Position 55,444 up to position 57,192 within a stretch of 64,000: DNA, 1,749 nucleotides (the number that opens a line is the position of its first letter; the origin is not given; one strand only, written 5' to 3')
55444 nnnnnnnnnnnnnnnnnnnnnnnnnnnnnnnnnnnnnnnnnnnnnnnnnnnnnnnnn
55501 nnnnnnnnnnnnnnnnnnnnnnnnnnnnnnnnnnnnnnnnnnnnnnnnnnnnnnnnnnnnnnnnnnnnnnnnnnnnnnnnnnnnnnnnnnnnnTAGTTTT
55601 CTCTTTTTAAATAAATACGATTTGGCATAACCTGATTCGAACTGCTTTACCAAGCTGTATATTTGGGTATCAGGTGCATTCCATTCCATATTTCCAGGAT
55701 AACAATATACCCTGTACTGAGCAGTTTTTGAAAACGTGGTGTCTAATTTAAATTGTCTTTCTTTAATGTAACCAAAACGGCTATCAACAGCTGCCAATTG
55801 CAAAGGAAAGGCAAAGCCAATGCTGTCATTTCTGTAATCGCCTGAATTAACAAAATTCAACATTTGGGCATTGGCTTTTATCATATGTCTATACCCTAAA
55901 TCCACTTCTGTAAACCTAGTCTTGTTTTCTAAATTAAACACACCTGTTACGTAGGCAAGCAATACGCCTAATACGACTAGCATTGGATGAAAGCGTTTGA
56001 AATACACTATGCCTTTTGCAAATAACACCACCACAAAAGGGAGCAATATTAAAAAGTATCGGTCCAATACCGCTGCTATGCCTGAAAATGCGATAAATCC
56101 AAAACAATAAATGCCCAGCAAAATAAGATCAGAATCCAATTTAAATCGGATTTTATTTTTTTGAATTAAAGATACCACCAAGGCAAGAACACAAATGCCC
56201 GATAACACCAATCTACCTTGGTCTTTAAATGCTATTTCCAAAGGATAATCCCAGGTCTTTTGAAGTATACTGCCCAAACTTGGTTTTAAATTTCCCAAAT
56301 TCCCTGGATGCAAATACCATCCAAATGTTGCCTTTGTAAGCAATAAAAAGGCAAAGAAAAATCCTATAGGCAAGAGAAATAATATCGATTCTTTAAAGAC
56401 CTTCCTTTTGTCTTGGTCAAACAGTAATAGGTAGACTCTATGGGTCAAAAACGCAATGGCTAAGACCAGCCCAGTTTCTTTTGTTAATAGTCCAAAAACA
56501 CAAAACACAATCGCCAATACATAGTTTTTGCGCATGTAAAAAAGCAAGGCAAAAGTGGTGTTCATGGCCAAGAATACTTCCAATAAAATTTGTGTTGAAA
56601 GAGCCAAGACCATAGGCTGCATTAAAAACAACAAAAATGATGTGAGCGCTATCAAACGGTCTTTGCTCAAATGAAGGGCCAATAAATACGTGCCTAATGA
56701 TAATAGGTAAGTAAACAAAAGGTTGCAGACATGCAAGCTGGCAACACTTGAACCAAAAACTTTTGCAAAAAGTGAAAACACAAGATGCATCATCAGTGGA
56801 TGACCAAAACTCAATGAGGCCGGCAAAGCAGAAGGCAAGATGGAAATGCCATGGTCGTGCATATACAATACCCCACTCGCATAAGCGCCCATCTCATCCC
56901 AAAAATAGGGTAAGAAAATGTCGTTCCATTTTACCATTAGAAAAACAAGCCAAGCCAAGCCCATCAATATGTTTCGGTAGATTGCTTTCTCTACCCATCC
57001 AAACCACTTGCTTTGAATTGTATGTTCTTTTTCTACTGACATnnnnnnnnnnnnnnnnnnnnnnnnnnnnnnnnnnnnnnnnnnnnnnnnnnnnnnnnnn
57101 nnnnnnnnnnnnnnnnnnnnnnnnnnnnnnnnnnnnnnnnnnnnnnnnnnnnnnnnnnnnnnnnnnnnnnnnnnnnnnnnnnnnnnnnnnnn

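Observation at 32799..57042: Two paralogous GT-C (ArnT/PMT-like) membrane glycosyltransferases, each convergent with and abutting a large secreted protein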

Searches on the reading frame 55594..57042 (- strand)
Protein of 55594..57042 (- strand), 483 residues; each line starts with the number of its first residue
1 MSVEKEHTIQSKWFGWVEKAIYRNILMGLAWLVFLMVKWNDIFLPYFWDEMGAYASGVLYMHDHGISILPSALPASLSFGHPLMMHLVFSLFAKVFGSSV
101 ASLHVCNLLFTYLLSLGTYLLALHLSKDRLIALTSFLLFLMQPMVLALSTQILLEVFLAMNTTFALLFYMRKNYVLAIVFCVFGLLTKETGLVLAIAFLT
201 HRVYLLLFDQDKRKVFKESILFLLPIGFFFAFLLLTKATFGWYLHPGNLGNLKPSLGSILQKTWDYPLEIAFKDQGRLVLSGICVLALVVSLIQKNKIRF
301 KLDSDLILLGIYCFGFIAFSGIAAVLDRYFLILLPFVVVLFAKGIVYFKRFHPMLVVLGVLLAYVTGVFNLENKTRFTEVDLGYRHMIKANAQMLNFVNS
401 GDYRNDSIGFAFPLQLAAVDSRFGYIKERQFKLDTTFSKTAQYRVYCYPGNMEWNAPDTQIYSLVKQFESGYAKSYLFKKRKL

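Call 8: search_protein_families(library=pfam, proteins=[window:55594-57042:-], max_evalue=0.1)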
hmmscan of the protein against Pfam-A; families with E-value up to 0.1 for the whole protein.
window:55594-57042:- (483 aa): 2 families
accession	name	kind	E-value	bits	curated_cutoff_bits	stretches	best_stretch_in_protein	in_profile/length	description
PF13231.12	PMT_2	-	4.4e-09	37.2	26.1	1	81-232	2-154/160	Dolichyl-phosphate-mannose-protein mannosyltransferase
PF02366.24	PMT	-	0.0024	17.9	22.7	1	94-220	76-214/245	Dolichyl-phosphate-mannose-protein mannosyltransferase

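Call 9: search_protein_families(library=ncbifam, proteins=[window:55594-57042:-], max_evalue=0.1)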
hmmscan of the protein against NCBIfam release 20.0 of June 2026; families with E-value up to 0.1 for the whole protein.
window:55594-57042:- (483 aa): 1 family
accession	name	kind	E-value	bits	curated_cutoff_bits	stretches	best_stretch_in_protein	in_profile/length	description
NF046093.1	AZOBR_p60025_fam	subfamily_domain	1e-05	24.9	150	1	87-227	99-228/232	AZOBR_p60025 family cell surface glycopolymer formation protein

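Call 17: find_homologous_proteins(query=window:55594-57042:-)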
Query window:55594-57042:- (483 aa): 45 proteins with E <= 0.001 among 8000 candidates.
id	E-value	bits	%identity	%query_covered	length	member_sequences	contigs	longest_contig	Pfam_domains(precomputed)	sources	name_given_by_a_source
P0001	8.5e-289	976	90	100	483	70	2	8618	PF13231.13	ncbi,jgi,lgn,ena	jgi:hypothetical protein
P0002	1.4e-288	976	90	100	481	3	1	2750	PF13231.13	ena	-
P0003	4.4e-288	974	90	100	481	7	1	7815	PF13231.13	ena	-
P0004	8.6e-273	924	84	100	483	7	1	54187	PF13231.13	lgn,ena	-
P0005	5.8e-148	512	51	94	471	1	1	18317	PF13231.13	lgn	-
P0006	3.6e-143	496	48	96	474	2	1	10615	-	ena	-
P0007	1.9e-139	484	48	96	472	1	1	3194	-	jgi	jgi:hypothetical protein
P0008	2.0e-135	471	46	96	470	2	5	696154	-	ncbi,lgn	-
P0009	1.9e-132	461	48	96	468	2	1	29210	-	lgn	-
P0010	2.2e-129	451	45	95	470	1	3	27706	PF13231.13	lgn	-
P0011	3.5e-129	450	47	92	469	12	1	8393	-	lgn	-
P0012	1.3e-128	448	47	96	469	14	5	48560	-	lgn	-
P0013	1.9e-128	448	45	95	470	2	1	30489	-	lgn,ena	-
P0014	8.1e-128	446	44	96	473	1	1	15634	-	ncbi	-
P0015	2.9e-127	444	47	96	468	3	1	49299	-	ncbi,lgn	-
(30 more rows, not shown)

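Call 22: find_encoding_contigs(protein=P0008, flank=8000, max_places=2)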
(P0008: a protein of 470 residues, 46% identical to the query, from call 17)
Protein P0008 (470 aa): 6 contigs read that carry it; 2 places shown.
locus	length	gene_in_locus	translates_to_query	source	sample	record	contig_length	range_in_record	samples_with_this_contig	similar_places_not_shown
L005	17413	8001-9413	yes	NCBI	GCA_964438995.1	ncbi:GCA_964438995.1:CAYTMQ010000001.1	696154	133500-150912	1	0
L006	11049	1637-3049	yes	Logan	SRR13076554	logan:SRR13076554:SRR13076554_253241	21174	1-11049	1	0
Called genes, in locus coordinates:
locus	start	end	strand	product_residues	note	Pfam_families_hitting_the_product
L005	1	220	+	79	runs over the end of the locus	-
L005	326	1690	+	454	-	PF09254:FokI_cleav_dom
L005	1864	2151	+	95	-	-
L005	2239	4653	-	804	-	PF07715:Plug (weak), PF14905:OMP_b-brl_3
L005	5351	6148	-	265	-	PF18962:Por_Secre_tail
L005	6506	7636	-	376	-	PF01590:GAF, PF08447:PAS_3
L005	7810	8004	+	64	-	-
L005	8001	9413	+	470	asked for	-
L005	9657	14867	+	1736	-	PF00801:PKD, PF18911:PKD_4, PF00801:PKD, PF18911:PKD_4, PF18911:PKD_4, PF18911:PKD_4, PF18911:PKD_4, PF13585:CHU_C, +4 more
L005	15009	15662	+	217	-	-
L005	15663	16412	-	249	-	-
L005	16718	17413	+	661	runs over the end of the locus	-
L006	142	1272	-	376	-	PF01590:GAF, PF08447:PAS_3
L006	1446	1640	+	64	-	-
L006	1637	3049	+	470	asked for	-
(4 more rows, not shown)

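Call 53: search_protein_families(library=pfam, proteins=[L005:14970-15659:+, L005:15663-16409:-], max_evalue=0.001)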
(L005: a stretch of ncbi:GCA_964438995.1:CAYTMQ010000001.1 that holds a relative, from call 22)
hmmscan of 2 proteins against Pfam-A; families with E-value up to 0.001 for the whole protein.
L005:14970-15659:+ (230 aa): 0 families

L005:15663-16409:- (248 aa): 0 families

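Call 74: find_encoding_contigs(protein=P0005, flank=8000, max_places=1)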
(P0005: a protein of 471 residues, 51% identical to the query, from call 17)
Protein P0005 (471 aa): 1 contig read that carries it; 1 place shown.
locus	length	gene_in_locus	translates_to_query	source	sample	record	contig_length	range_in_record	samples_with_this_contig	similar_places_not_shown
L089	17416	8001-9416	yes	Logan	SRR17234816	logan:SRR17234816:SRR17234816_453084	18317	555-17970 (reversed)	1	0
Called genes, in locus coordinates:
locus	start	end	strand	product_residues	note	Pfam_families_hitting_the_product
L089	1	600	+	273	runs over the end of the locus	-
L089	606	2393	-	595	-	PF18962:Por_Secre_tail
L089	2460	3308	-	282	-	PF02311:AraC_binding (weak), PF12833:HTH_18, PF00165:HTH_AraC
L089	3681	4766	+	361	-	PF00487:FA_desaturase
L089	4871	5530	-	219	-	PF13505:OMP_b-brl, PF13568:OMP_b-brl_2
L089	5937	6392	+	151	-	PF00258:Flavodoxin_1, PF12641:Flavodoxin_3 (weak), PF12724:Flavodoxin_5 (weak)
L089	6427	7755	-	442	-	-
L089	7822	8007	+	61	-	-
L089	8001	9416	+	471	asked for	PF13231:PMT_2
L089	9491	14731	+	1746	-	PF00801:PKD, PF18911:PKD_4, PF18911:PKD_4, PF00801:PKD, PF18911:PKD_4, PF18911:PKD_4, PF00801:PKD, PF18911:PKD_4, +3 more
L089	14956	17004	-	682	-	-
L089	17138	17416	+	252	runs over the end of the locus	-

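Call 75: find_encoding_contigs(protein=P0010, flank=8000, max_places=1)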
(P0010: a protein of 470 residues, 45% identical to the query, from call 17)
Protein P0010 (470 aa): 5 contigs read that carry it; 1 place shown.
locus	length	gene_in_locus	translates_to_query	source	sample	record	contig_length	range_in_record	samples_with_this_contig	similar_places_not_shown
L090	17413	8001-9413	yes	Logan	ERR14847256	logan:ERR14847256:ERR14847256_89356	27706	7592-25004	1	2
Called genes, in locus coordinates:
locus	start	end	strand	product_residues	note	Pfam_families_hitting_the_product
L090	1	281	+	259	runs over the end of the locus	PF00561:Abhydrolase_1 (weak), PF12146:Hydrolase_4 (weak), PF12697:Abhydrolase_6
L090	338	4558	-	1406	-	PF18911:PKD_4 (faint), PF13585:CHU_C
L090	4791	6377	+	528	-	PF00005:ABC_tran, PF01926:MMR_HSR1 (faint), PF02463:SMC_N (faint), PF13304:AAA_21 (faint), PF00005:ABC_tran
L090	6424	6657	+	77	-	-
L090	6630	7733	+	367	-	-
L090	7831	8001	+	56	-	-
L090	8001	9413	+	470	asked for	PF13231:PMT_2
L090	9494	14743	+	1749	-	PF00801:PKD, PF18911:PKD_4, PF18911:PKD_4, PF00801:PKD, PF18911:PKD_4, PF18911:PKD_4, PF00801:PKD, PF18911:PKD_4, +3 more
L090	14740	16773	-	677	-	-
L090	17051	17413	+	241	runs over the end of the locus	-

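Call 76: find_encoding_contigs(protein=P0013, flank=8000, max_places=1)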
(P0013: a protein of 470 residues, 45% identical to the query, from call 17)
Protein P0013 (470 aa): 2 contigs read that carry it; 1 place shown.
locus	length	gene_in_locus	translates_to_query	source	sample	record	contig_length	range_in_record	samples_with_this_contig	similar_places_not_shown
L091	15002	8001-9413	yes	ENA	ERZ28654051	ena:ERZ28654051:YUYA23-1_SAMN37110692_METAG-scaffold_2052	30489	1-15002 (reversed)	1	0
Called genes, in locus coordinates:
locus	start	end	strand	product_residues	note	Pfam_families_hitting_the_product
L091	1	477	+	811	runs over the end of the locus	PF01326:PPDK_N, PF27448:Rph_4th, PF00391:PEP-utilizers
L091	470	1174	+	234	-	-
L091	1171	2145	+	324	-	PF13489:Methyltransf_23, PF13847:Methyltransf_31, PF08241:Methyltransf_11, PF08242:Methyltransf_12, PF13649:Methyltransf_25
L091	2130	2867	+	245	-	PF01553:Acyltransferase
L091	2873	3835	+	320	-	PF00487:FA_desaturase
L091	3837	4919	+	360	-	PF00487:FA_desaturase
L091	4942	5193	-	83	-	PF01541:GIY-YIG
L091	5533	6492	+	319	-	PF13385:Laminin_G_3, PF18962:Por_Secre_tail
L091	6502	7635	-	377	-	PF13185:GAF_2 (weak), PF01590:GAF, PF08447:PAS_3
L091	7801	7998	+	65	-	-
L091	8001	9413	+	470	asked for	-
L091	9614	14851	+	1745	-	PF00801:PKD, PF18911:PKD_4, PF00801:PKD, PF18911:PKD_4, PF00801:PKD, PF18911:PKD_4, PF00801:PKD, PF18911:PKD_4, +2 more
